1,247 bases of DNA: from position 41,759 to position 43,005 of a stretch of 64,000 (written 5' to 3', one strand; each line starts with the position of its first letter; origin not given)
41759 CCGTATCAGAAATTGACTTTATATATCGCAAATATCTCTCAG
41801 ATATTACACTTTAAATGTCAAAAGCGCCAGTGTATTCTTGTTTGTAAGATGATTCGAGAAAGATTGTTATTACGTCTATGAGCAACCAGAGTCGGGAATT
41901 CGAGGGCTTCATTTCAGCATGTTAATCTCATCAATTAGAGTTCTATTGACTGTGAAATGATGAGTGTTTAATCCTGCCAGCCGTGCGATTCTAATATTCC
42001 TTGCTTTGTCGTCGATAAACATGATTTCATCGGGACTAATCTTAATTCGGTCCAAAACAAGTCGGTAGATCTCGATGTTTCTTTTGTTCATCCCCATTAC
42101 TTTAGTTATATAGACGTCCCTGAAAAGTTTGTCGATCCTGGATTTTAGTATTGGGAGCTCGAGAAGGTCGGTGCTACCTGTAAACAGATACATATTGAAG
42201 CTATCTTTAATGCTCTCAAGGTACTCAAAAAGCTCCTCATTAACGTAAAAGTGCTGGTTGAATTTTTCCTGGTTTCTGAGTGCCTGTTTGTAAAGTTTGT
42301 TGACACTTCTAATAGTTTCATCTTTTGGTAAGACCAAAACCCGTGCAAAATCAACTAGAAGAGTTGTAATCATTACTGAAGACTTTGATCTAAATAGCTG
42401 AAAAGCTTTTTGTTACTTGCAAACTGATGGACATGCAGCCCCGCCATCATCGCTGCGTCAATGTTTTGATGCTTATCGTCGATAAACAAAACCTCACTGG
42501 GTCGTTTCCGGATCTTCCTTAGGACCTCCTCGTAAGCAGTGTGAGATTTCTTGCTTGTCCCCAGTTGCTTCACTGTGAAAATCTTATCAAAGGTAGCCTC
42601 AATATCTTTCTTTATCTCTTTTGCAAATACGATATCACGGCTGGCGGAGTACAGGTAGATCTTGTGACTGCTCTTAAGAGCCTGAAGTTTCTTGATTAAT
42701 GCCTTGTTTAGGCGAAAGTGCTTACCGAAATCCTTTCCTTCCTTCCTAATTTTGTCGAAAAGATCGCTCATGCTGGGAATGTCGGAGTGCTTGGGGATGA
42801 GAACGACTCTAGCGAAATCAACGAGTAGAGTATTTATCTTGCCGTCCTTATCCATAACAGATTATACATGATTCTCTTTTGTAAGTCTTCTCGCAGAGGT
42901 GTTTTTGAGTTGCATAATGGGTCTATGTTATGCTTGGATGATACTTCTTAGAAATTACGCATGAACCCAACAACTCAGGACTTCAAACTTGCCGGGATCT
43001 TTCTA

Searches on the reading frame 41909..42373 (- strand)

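Call 22: search_protein_families(library=pfam, proteins=[window:41909-42373:-], max_evalue=0.001)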
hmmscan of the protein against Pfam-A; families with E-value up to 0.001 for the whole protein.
window:41909-42373:- (154 aa): 2 families
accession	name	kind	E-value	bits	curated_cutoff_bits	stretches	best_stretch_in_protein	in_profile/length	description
PF13419.12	HAD_2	-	2.6e-07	31.4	23.8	1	33-137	69-175/178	Haloacid dehalogenase-like hydrolase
PF00702.32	Hydrolase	-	1.8e-06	28.9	26.4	1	32-134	87-191/191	haloacid dehalogenase-like hydrolase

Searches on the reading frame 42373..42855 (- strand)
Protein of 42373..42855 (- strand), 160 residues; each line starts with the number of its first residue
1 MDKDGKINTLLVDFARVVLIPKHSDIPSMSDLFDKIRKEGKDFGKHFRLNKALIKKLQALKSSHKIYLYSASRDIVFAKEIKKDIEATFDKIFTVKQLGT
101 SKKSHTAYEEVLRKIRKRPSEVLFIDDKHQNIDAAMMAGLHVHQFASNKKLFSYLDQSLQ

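Call 22: search_protein_families(library=pfam, proteins=[window:42373-42855:-], max_evalue=0.001)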
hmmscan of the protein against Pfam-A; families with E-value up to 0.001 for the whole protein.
window:42373-42855:- (160 aa): 2 families
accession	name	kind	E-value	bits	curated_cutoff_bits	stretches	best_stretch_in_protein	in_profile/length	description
PF13419.12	HAD_2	-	1.6e-08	35.3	23.8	1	28-142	61-175/178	Haloacid dehalogenase-like hydrolase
PF00702.32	Hydrolase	-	5.1e-06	27.5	26.4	1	55-139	105-191/191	haloacid dehalogenase-like hydrolase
